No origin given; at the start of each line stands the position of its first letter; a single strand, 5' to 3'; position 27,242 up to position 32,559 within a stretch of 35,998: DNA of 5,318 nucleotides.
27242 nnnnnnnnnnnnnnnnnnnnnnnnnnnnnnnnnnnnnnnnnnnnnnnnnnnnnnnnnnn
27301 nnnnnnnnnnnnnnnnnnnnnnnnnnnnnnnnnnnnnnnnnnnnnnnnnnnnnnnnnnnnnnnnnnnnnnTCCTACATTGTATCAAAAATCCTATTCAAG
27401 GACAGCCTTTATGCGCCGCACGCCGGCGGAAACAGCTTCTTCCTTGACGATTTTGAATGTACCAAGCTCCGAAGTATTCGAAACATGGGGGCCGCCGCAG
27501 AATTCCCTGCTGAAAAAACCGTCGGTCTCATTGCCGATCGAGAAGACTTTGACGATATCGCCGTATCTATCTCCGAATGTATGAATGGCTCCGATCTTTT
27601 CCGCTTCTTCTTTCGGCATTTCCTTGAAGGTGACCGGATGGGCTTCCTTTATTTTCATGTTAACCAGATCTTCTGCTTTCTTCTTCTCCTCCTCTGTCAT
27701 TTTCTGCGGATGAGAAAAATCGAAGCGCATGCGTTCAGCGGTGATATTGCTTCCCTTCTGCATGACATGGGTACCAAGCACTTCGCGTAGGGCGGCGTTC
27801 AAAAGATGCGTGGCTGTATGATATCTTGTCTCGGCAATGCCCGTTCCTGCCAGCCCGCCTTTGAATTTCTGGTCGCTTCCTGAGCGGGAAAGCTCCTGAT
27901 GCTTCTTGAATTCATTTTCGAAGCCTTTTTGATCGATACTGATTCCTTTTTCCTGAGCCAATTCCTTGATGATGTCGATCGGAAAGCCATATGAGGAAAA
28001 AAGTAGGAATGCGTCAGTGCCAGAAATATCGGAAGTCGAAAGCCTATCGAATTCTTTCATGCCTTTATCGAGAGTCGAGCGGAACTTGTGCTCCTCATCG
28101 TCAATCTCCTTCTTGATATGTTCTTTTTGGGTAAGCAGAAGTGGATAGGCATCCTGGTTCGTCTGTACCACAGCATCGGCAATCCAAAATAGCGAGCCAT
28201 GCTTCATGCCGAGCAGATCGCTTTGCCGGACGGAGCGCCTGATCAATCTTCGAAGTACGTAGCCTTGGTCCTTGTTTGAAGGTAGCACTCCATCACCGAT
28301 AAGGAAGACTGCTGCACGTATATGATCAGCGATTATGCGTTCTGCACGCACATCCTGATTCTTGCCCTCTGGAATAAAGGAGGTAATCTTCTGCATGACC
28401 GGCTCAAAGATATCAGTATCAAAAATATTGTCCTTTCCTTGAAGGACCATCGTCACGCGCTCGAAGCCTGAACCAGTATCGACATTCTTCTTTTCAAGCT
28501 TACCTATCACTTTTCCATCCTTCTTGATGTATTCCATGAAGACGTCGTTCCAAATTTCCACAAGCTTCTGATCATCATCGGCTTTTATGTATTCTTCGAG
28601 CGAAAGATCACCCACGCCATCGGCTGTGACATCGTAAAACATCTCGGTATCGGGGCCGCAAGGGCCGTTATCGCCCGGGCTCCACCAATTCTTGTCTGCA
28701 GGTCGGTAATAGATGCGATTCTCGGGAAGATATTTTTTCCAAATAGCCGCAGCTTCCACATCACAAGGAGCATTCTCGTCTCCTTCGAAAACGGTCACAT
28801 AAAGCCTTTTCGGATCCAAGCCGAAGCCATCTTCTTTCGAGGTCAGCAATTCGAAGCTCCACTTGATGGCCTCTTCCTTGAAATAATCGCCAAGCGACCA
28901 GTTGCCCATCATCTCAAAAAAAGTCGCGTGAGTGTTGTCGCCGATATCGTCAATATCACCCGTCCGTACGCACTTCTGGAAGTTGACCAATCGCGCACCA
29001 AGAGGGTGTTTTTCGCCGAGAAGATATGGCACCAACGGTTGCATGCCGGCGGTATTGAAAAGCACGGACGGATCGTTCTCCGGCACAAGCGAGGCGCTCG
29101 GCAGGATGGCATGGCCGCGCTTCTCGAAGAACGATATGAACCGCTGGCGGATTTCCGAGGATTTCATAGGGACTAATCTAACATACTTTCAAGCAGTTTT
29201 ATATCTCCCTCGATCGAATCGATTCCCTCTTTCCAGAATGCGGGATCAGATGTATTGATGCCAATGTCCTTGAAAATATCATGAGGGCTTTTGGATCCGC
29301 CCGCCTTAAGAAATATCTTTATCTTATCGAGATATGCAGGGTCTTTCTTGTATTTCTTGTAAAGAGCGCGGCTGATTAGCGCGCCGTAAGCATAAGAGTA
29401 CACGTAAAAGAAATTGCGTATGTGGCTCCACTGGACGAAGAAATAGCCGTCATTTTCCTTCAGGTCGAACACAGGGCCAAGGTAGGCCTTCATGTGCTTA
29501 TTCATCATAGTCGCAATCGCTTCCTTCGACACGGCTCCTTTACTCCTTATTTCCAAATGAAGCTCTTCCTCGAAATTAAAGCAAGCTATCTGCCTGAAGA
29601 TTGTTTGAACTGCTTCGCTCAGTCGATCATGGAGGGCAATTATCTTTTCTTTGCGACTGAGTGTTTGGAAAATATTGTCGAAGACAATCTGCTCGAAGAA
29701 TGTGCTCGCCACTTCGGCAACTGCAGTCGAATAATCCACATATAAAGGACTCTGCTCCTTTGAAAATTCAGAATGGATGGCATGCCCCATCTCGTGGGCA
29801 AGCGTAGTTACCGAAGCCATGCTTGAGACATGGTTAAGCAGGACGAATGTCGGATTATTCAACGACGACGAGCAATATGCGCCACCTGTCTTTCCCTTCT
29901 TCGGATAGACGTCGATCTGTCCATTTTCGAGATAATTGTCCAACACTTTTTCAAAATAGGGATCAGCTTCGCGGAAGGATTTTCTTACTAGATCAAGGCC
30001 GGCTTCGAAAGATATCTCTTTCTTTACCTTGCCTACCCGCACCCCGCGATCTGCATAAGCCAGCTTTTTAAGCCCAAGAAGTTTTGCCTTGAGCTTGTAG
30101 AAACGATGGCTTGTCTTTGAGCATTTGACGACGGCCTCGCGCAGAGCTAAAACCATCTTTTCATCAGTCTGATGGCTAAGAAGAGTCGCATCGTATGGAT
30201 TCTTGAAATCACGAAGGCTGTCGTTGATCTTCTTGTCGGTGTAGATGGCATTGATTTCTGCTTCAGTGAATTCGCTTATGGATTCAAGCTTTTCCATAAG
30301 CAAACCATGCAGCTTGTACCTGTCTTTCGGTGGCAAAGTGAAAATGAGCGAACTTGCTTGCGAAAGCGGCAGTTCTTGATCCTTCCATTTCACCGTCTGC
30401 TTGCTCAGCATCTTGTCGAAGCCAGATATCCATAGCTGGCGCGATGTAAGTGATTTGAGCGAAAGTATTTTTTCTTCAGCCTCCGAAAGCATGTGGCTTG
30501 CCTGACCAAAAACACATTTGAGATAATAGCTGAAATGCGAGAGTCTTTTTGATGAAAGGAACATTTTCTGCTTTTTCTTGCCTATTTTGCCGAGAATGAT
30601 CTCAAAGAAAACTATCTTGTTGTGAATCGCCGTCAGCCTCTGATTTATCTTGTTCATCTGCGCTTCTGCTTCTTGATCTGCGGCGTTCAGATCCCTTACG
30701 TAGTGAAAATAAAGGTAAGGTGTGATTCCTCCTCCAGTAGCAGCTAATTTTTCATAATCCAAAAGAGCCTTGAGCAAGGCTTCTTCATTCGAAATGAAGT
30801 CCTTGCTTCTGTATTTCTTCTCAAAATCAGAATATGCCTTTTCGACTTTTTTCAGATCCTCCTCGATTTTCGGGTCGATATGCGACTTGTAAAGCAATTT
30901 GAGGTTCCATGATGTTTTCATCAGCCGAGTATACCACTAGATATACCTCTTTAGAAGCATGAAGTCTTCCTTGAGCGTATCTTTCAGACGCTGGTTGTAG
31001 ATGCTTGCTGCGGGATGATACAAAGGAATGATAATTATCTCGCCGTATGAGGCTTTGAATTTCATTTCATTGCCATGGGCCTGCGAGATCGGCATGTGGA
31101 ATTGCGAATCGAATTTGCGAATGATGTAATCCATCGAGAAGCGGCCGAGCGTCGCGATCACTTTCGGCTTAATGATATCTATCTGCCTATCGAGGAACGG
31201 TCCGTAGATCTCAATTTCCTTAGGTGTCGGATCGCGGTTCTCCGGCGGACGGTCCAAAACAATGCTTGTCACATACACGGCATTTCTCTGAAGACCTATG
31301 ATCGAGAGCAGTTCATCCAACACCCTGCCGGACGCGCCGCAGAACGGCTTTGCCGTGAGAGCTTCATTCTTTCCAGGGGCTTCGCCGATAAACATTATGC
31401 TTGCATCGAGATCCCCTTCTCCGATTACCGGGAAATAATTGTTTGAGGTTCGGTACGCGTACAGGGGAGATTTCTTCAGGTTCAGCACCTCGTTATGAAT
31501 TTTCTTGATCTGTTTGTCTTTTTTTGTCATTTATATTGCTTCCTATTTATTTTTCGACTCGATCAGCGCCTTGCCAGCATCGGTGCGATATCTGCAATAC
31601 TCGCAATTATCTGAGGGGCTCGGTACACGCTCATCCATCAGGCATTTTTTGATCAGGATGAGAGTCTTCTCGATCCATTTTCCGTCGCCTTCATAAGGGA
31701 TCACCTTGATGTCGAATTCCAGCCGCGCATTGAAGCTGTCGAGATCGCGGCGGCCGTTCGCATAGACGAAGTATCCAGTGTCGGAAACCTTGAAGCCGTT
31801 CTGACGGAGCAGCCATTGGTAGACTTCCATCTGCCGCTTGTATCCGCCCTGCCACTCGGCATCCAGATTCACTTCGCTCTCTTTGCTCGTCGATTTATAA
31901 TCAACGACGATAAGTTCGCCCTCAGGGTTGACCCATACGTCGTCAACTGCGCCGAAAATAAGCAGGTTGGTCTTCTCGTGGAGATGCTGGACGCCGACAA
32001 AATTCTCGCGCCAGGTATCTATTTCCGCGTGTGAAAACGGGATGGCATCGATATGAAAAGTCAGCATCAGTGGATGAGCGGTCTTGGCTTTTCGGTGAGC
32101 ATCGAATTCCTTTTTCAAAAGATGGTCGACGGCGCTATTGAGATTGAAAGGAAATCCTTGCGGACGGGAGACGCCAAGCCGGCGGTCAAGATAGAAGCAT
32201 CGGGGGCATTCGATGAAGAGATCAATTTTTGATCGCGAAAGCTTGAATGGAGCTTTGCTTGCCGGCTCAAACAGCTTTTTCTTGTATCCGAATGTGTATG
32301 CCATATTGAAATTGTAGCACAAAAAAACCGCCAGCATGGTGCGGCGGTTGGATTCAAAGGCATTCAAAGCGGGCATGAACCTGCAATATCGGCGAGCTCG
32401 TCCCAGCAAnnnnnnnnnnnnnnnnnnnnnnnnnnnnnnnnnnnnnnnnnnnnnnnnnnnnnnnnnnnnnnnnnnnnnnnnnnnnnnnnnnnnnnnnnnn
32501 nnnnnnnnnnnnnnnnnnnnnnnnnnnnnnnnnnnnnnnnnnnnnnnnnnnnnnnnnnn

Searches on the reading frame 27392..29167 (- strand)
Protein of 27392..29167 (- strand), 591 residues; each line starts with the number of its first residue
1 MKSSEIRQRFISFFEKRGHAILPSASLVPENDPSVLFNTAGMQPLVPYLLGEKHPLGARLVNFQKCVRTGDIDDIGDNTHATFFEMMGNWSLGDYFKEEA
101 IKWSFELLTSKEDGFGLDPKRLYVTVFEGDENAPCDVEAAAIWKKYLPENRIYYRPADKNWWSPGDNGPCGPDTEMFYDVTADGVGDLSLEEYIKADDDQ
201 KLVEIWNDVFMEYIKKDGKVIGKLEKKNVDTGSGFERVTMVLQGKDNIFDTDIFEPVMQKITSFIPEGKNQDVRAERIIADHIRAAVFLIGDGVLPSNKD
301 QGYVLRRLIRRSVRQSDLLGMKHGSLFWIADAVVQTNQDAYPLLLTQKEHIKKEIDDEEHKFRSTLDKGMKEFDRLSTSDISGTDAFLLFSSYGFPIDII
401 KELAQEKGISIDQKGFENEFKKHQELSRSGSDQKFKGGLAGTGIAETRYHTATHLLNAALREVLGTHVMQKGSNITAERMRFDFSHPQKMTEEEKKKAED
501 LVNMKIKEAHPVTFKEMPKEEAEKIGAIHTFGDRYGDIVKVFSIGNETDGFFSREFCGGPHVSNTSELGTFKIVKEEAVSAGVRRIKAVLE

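Call 50: search_protein_families(library=pfam, proteins=[window:27392-29167:-], max_evalue=0.001)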
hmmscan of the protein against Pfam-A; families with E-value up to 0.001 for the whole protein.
window:27392-29167:- (591 aa): 2 families
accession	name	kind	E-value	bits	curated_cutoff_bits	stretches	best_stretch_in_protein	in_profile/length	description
PF01411.24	tRNA-synt_2c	-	3.6e-137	458.7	30.3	1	5-435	1-436/552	tRNA synthetases class II (A)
PF07973.19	tRNA_SAD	-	2.6e-15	56.5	24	1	539-586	1-43/44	Threonyl and Alanyl tRNA synthetase second additional domain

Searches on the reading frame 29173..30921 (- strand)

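Call 50: search_protein_families(library=pfam, proteins=[window:29173-30921:-], max_evalue=0.001)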
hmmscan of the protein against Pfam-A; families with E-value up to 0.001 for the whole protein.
window:29173-30921:- (582 aa): 2 families
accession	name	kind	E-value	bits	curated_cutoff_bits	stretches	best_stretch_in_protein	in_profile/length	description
PF01432.26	Peptidase_M3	-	1.5e-37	130.5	27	1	220-566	32-454/457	Peptidase family M3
PF08439.15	Peptidase_M3_N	-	1.1e-08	35.5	25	1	112-165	4-58/70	Oligopeptidase F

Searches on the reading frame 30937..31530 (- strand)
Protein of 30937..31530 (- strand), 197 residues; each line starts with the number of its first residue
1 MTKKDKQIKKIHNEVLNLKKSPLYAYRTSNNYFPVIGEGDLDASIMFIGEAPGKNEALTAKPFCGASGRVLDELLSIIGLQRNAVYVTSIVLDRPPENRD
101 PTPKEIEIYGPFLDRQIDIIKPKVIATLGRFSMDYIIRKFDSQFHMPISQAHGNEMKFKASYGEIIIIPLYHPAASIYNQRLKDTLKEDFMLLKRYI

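Call 50: search_protein_families(library=pfam, proteins=[window:30937-31530:-], max_evalue=0.001)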
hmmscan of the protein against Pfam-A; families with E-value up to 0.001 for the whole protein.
window:30937-31530:- (197 aa): 1 family
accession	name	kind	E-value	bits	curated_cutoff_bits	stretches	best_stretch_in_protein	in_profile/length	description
PF03167.25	UDG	-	1.6e-28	100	24.3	1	37-184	2-129/141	Uracil DNA glycosylase superfamily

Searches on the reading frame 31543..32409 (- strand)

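Call 50: search_protein_families(library=pfam, proteins=[window:31543-32409:-], max_evalue=0.001)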
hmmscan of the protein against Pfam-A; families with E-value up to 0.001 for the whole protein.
window:31543-32409:- (288 aa): 3 families
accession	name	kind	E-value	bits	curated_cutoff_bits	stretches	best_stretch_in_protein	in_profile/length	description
PF12705.13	PDDEXK_1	-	2.2e-14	54.5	22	1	133-275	110-243/247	PD-(D/E)XK nuclease superfamily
PF01930.23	Cas_Cas4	-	8e-05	23.2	22.7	1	155-275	55-155/160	Domain of unknown function DUF83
PF12684.13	DUF3799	-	9.5e-05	22.7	26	1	160-273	116-231/233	PDDEXK-like domain of unknown function (DUF3799)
